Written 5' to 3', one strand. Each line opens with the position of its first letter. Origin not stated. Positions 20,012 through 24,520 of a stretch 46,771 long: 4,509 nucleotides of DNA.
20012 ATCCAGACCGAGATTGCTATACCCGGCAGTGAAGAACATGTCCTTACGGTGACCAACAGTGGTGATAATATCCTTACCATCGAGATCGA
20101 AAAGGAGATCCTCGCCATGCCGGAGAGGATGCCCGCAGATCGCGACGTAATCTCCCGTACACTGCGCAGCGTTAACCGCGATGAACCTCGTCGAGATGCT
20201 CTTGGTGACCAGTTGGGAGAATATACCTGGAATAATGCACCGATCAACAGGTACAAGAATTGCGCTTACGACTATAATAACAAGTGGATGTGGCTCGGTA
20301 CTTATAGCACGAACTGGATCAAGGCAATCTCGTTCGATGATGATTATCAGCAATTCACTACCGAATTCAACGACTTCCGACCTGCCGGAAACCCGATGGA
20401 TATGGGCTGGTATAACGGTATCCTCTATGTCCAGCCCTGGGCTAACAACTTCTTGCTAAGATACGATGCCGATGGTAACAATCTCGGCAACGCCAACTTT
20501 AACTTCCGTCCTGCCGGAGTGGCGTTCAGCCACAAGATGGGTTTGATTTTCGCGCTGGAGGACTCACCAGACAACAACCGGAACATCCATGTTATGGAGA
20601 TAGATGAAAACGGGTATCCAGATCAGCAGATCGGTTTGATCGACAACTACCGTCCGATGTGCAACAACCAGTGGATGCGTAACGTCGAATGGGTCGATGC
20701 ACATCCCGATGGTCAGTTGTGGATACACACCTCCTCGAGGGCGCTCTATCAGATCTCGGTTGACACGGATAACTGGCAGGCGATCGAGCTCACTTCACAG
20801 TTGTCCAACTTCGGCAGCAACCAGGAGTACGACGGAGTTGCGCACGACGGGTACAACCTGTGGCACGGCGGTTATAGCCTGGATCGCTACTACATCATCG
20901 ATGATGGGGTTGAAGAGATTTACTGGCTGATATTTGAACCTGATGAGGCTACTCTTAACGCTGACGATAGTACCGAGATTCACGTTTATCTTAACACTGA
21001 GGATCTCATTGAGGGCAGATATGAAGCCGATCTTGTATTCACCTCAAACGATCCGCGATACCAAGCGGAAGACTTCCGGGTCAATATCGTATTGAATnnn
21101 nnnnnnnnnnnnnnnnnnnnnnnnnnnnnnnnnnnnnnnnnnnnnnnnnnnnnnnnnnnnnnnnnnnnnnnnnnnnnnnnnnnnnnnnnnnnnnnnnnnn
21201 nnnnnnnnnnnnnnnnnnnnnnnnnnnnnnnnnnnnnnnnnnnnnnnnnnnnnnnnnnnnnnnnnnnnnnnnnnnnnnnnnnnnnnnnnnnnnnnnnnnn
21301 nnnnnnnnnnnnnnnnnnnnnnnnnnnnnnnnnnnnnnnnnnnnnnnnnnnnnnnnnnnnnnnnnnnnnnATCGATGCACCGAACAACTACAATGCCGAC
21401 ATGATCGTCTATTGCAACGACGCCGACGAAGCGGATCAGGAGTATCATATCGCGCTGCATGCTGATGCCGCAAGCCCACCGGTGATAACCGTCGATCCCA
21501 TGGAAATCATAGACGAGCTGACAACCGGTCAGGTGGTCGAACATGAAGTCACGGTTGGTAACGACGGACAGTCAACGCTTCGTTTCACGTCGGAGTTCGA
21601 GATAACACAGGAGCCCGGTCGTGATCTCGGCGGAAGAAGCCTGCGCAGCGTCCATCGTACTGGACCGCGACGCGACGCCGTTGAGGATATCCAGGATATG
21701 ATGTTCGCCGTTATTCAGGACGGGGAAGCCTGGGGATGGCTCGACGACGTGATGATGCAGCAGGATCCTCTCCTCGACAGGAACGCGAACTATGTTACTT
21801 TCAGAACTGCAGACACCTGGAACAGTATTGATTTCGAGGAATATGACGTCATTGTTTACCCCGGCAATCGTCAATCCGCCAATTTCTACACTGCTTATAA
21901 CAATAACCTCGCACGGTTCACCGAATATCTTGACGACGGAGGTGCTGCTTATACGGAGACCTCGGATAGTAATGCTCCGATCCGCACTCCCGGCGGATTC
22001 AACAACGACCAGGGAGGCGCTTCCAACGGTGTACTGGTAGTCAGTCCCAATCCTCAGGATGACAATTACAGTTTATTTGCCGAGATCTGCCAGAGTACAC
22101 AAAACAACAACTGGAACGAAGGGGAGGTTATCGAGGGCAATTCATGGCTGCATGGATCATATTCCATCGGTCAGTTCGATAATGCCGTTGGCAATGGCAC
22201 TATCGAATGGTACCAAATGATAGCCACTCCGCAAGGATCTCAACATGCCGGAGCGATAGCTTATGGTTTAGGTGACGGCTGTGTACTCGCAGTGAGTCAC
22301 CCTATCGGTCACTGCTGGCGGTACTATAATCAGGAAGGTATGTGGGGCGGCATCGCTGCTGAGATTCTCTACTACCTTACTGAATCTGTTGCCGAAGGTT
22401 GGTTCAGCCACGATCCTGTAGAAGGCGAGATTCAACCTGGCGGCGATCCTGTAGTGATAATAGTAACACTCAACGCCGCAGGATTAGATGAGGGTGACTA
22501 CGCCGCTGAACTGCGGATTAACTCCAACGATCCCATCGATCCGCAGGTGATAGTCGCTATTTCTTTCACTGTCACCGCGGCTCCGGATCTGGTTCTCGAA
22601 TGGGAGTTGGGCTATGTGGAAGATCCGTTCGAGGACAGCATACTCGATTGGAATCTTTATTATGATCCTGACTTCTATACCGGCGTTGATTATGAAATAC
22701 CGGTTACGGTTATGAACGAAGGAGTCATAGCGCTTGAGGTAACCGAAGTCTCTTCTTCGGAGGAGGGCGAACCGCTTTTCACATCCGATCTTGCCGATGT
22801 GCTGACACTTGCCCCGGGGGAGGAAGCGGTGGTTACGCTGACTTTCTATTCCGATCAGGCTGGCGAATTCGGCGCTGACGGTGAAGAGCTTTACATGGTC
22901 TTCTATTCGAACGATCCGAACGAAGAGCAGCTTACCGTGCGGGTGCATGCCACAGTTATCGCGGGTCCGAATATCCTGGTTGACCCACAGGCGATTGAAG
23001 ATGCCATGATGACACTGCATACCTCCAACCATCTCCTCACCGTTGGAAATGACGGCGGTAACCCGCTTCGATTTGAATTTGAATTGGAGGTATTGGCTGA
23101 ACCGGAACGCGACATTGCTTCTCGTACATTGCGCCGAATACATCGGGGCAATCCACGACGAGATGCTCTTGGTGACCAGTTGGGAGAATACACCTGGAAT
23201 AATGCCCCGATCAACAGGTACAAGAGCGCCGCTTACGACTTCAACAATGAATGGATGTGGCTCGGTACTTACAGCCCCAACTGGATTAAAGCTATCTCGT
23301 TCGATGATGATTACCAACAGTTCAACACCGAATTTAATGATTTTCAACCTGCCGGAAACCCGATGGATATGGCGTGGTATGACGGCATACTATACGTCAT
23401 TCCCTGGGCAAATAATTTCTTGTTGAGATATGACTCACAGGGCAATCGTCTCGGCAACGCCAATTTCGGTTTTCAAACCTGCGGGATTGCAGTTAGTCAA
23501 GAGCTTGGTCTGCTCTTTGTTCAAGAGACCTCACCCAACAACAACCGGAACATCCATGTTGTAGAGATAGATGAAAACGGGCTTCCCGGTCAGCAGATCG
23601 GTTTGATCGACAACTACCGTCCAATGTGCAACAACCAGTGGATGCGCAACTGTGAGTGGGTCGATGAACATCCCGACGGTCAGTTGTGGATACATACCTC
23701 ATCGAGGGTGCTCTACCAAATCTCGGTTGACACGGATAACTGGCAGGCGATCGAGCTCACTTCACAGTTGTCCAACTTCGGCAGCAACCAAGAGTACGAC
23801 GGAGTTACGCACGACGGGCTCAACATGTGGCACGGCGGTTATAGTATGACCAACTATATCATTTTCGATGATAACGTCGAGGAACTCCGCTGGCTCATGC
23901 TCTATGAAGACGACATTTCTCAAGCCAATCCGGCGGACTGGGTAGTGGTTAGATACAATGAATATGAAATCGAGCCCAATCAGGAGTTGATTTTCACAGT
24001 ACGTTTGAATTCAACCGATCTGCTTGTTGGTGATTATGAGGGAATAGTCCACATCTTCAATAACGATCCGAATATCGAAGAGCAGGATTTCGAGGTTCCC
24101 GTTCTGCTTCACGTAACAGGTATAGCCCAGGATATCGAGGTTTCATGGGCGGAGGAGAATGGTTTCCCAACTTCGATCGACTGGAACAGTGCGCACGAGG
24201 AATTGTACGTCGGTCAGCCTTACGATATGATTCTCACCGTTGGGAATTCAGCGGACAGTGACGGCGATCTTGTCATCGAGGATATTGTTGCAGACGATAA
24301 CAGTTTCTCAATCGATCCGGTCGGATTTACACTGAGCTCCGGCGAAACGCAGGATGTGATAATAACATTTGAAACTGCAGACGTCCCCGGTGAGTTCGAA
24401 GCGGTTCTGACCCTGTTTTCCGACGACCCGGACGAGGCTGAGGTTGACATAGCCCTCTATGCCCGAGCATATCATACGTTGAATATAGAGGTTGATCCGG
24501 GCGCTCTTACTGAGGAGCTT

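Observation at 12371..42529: One uninterrupted 30,159-nt ORF encoding a 10,052-aa T9SS-sorted mosaic protein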

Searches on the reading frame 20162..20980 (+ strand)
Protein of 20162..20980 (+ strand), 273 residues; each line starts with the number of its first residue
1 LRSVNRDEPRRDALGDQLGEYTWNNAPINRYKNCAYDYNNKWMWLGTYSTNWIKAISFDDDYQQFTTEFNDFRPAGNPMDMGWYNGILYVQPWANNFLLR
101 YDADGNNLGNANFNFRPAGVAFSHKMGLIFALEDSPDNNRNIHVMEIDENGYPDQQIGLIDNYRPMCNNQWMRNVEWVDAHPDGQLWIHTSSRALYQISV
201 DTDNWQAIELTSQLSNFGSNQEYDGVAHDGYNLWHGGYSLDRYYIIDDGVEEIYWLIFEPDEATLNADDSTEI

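Call 21: find_homologous_proteins(query=A1, max_evalue=0.001)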
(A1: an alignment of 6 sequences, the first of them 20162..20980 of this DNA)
Query A1 (6 sequences) (273 aa, profile of the alignment): 2 proteins with E <= 0.001 among 1384 candidates.
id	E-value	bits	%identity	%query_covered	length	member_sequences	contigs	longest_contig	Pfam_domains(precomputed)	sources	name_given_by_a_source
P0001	6.1e-52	195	35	98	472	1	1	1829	PF13715.13,PF13620.13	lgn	-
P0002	2.1e-36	144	41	59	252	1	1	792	-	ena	-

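Call 22: search_solved_structures(query=A1, max_evalue=1)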
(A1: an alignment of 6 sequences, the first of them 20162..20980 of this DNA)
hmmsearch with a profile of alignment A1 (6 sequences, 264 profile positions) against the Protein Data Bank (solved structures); distinct sequences matched with E-value up to 1: 9.
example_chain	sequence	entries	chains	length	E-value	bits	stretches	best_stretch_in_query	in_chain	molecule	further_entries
6g7w_A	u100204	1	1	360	0.011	18.6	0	32-110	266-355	NHL repeat-containing protein 2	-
8suc_A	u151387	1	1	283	0.021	17.7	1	52-160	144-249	NHL (Ring finger b-box coiled coil) domain containing protein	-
6gc1_A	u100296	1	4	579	0.043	16.7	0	32-109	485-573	NHL repeat-containing protein 2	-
7xsx_j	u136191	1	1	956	0.11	15.4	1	85-185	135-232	FACT complex subunit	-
9wmw_j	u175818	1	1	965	0.11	15.4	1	85-185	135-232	FACT complex subunit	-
7xt7_j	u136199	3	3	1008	0.11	15.3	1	85-185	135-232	FACT complex subunit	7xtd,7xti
6d69_A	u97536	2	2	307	0.41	13.5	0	87-155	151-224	NHL Repeat Region of D. melanogaster Thin | Thin, isoform D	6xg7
1gxr_A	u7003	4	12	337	0.61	12.9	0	63-153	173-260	TRANSDUCIN-LIKE ENHANCER PROTEIN 1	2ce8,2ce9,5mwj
2ghs_A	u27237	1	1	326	0.61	12.9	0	85-135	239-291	AGR_C_1268p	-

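Call 30: find_encoding_contigs(protein=P0001, flank=10000, max_places=4)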
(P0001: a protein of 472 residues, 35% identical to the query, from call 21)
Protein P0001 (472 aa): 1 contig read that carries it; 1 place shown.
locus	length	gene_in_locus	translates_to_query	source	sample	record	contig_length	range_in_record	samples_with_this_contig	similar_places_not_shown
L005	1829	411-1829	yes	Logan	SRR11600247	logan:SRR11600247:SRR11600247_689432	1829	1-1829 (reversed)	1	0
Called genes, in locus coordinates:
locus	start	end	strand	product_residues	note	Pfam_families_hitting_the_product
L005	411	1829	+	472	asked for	PF13620:CarboxypepD_reg, PF13715:CarbopepD_reg_2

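Call 34: predict_structure(alignment_id=A3)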
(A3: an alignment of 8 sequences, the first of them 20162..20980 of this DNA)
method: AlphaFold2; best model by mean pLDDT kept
length: 273 residues; sequences in the alignment: 8
mean_pLDDT: 83.2   pTM: 0.83
mean pLDDT of the five models: 83.2, 82.6, 81.8, 78.8, 77.2
residues with pLDDT >= 90: 136; 70-90: 95; 50-70: 16; < 50: 26
segments of 3 or more residues with pLDDT < 50: 1-11, 259-273
pLDDT, mean of each block of 10 residues (from residue 1): 38 78 84 91 90 90 74 91 96 88 95 91 95 79 95 96 92 89 87 91 94 81 88 88 86 56 40 34
secondary structure, 60 per line:
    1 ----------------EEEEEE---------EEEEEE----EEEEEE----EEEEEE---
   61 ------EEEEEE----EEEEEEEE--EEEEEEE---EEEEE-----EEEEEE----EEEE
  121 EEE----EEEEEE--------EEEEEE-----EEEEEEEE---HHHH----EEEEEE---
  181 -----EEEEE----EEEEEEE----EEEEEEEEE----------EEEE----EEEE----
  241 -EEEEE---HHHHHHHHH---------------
elements in order: E17-22 E32-37 E42-47 E52-57 E67-72 E77-84 E87-93 E97-101 E107-112 E117-123 E128-133 E142-147 E153-160 H164-167 E172-177 E186-190 E195-201 E206-214 E225-228 E233-236 E242-246 H250-258

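Call 35: search_protein_representatives(alignment_id=A1)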
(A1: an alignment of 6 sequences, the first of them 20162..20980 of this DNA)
Query: 6 sequences, 264 profile positions. Proteins with E-value up to 0.001 (for the whole library): 786; up to 1e-10: 291; up to 1e-30: 158. The best 150 are listed.
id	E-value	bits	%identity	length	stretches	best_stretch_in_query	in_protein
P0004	0.0e+00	1658.9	-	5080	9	1-263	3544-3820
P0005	0.0e+00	1046.3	-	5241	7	6-262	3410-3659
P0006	1.9e-293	985.0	-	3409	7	4-263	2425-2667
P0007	1.2e-292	982.4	-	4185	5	6-261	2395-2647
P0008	8.7e-280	940.2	-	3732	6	5-261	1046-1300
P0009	1.6e-269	906.6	-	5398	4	4-263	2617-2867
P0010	4.5e-253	852.7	-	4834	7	7-261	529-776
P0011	2.7e-247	833.7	-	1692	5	1-261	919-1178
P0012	2.3e-228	771.6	-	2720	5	8-261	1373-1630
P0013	5.6e-221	747.4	-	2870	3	1-263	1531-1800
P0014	2.1e-216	732.4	-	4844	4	7-264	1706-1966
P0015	5.9e-208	704.7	-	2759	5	5-264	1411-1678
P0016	9.9e-200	677.8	-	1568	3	5-262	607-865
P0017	1.8e-197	670.3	-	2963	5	5-264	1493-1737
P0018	2.3e-196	666.7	-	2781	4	6-263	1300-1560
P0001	1.9e-52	194.9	-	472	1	4-263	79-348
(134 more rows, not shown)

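Call 38: find_related_loci(query=A1, collection=genome_contigs, flank=3000)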
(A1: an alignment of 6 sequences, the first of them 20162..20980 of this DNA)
Query A1 (273 aa) in genome_contigs; peptide patterns used: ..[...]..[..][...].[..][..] (x = any residue, [..] = any of these).
102 stretches matched a pattern; 71 encode a relative of the query (tblastn E <= 1e-3); 65 distinct loci.
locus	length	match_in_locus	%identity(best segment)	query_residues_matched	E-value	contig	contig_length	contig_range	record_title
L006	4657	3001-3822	61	1-273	8e-114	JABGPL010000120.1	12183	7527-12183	MAG: Calditrichaeota bacterium isolate co234_bin30 co234_bin30_Ctg120, whole genome shotgun sequence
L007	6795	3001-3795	60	9-273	6e-111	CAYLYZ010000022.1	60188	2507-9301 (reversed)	MAG TPA_asm: uncultured bacterium isolate SRP077602_co7_566 genome assembly, contig: NODE_2082_length_60188_cov_18.83200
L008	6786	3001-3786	59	9-273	6e-104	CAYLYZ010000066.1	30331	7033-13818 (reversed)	MAG TPA_asm: uncultured bacterium isolate SRP077602_co7_566 genome assembly, contig: NODE_7410_length_30331_cov_19.45200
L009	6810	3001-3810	59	1-273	3e-103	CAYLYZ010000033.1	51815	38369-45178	MAG TPA_asm: uncultured bacterium isolate SRP077602_co7_566 genome assembly, contig: NODE_2842_length_51815_cov_19.90005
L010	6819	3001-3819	58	2-273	1e-101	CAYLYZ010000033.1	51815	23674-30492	MAG TPA_asm: uncultured bacterium isolate SRP077602_co7_566 genome assembly, contig: NODE_2842_length_51815_cov_19.90005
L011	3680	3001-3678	58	1-230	1e-83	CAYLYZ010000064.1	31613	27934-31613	MAG TPA_asm: uncultured bacterium isolate SRP077602_co7_566 genome assembly, contig: NODE_6925_length_31613_cov_20.27289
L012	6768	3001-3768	39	9-268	2e-64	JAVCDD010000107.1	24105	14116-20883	MAG: Candidatus Hatepunaea meridiana isolate MAG_3300035698_979 Ga0374944_591261, whole genome shotgun sequence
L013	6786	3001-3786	41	1-270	3e-62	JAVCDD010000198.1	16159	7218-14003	MAG: Candidatus Hatepunaea meridiana isolate MAG_3300035698_979 Ga0374944_591344, whole genome shotgun sequence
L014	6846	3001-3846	41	1-273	1e-58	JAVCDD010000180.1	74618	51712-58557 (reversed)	MAG: Candidatus Hatepunaea meridiana isolate MAG_3300035698_979 Ga0374944_591198, whole genome shotgun sequence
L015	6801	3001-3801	40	1-269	2e-55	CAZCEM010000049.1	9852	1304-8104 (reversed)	MAG TPA_asm: uncultured bacterium isolate SRP098346_co1_144 genome assembly, contig: NODE_8928_length_9852_cov_5.026641,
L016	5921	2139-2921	41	1-267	1e-54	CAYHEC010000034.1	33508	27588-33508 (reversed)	MAG TPA_asm: uncultured Caldithrix sp. isolate ERP119702_co1_119 genome assembly, contig: NODE_1173_length_33508_cov_11.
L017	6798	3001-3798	40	1-268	7e-55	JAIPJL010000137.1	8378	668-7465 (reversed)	MAG: bacterium isolate Tobar14m-G34 Tobar14m-C5215, whole genome shotgun sequence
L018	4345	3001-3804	39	9-273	3e-54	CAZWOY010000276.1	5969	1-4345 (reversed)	MAG TPA_asm: uncultured bacterium isolate SRP141376_co4_90 genome assembly, contig: NODE_21515_length_5969_cov_7.229963,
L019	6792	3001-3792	37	9-273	4e-54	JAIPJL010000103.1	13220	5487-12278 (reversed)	MAG: bacterium isolate Tobar14m-G34 Tobar14m-C2952, whole genome shotgun sequence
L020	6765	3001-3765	41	9-269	3e-54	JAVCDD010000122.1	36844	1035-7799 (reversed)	MAG: Candidatus Hatepunaea meridiana isolate MAG_3300035698_979 Ga0374944_591267, whole genome shotgun sequence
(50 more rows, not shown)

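Call 39: fold_search(model_id=the predicted structure, library=pdb)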
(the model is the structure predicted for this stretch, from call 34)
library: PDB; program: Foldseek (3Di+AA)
matches with E <= 10: 1808; with E <= 0.001: 1054
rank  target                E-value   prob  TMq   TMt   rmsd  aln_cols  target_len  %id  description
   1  2iwa                  2.2e-09  1.00  0.56  0.60   9.0       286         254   12  Unbound glutaminyl cyclotransferase from Carica papaya. (released 2006-07-04)
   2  3nol                  4.4e-09  1.00  0.57  0.65   4.5       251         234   12  Crystal structure of Zymomonas mobilis Glutaminyl Cyclase (trigonal form) (released 2010-11-03)
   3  2faw_A                1.3e-08  1.00  0.56  0.61   7.1       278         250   13  crystal structure of papaya glutaminyl cyclase (released 2006-10-03)
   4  7qrv_A                1.4e-08  1.00  0.52  0.51   7.9       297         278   11  Crystal structure of NHL domain of TRIM2 (full C-terminal) (released 2022-05-04)
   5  3mbr                  1.7e-08  1.00  0.55  0.62   4.6       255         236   12  Crystal Structure of the Glutaminyl Cyclase from Xanthomonas campestris (released 2010-06-30)
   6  7b2r_B                2.9e-08  1.00  0.49  0.49   7.8       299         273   10  Crystal structure of NHL domain of TRIM2 (released 2021-01-13)
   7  7b96_A                3.3e-08  1.00  0.50  0.49   7.8       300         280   10  NHL domain of human TRIM2 (released 2022-01-12)
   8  9sfm_A                3.7e-08  1.00  0.42  0.13   8.6       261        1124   14  Crystal structure of Cereblon-DDB1 in complex with SB-405483 and Lenalidomide (released 2025-11-19)
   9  6xg7                  3.9e-08  1.00  0.47  0.45   7.1       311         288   12  1.3 A Resolution Structure of the of the NHL Repeat Region of D. melanogaster Thin (released 2020-12-16)
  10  9nfq_A                4.1e-08  1.00  0.41  0.17   7.6       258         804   12  Crystal structure of CRBN-DDB1 and MRT-3486 in complex with NEK7 (released 2025-07-09)
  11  9y7h_B                4.3e-08  1.00  0.46  0.39  10.1       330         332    7  Gb1g2 crosslinked to PLCb3 (released 2026-02-18)
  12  3qqz                  5.1e-08  1.00  0.55  0.61   5.5       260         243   10  Crystal structure of the C-terminal domain of the yjiK protein from Escherichia coli CFT073 (released 2011-03-09)
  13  5nuv                  5.1e-08  1.00  0.42  0.39   9.0       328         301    6  Structure of the WD40-domain of human ATG16L1 (released 2017-07-19)
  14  7qrv_D                6.7e-08  1.00  0.50  0.49   7.8       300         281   12  Crystal structure of NHL domain of TRIM2 (full C-terminal) (released 2022-05-04)
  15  7qrv_B                7.0e-08  1.00  0.51  0.51   7.6       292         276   11  Crystal structure of NHL domain of TRIM2 (full C-terminal) (released 2022-05-04)
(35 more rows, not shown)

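Call 88: find_related_loci(query=A1, collection=metagenome_contigs, flank=10000)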
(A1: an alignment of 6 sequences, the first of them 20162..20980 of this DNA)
Query A1 (273 aa) in metagenome_contigs; peptide patterns used: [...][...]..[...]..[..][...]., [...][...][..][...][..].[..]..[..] (x = any residue, [..] = any of these).
600 stretches matched a pattern (row limit reached: there are more); 5 encode a relative of the query (tblastn E <= 1e-3); 5 distinct loci.
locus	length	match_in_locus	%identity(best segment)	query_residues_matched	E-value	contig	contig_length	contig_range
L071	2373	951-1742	39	1-273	1e-57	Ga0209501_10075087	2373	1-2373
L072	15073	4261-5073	40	1-273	7e-48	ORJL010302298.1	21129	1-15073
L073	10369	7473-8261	36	1-265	5e-43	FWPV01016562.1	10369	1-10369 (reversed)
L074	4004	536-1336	31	9-273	4e-38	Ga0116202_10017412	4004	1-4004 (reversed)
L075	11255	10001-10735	32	2-267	4e-30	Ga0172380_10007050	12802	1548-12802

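Call 98: search_protein_families(library=ncbifam, proteins=[window:20162-20980:+], max_evalue=1)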
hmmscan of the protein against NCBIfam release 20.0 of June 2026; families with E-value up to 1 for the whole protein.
window:20162-20980:+ (273 aa): 0 families

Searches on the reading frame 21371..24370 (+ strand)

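Call 5: search_protein_families(library=pfam, proteins=[window:21371-24370:+], max_evalue=0.01)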
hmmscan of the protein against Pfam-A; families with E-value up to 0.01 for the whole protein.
window:21371-24370:+ (1000 aa): 4 families
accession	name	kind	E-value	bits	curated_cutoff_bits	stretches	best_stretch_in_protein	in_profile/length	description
PF22544.2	HYDIN_VesB_CFA65-like_Ig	-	9.5e-11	42.3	25.5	1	445-523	25-97/100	HYDIN/CFA65/VesB-like, Ig-like domain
PF15780.11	ASH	-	5.9e-05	23.6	27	0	944-1000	18-74/98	Abnormal spindle-like microcephaly-assoc'd, ASPM-SPD-2-Hydin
PF22067.2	Cep192_D3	-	0.0014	19.1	27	0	964-1000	32-67/99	Cep192 domain 3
PF07705.17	CARDB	-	0.0046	17.6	22.7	0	435-499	15-76/101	CARDB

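Call 8: search_protein_families(library=ncbifam, proteins=[window:21371-24370:+], max_evalue=0.01)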
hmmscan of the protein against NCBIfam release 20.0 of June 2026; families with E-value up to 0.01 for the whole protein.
window:21371-24370:+ (1000 aa): 2 families
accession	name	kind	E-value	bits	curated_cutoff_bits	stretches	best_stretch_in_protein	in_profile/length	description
NF012200.0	choice_anch_D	domain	3.5e-06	27.5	45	0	445-502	39-97/108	choice-of-anchor D domain-containing protein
NF041425.1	OS_HP2_seleno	subfamily_domain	0.0001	22.6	100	0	352-401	49-97/98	OS_HP2 family (seleno)protein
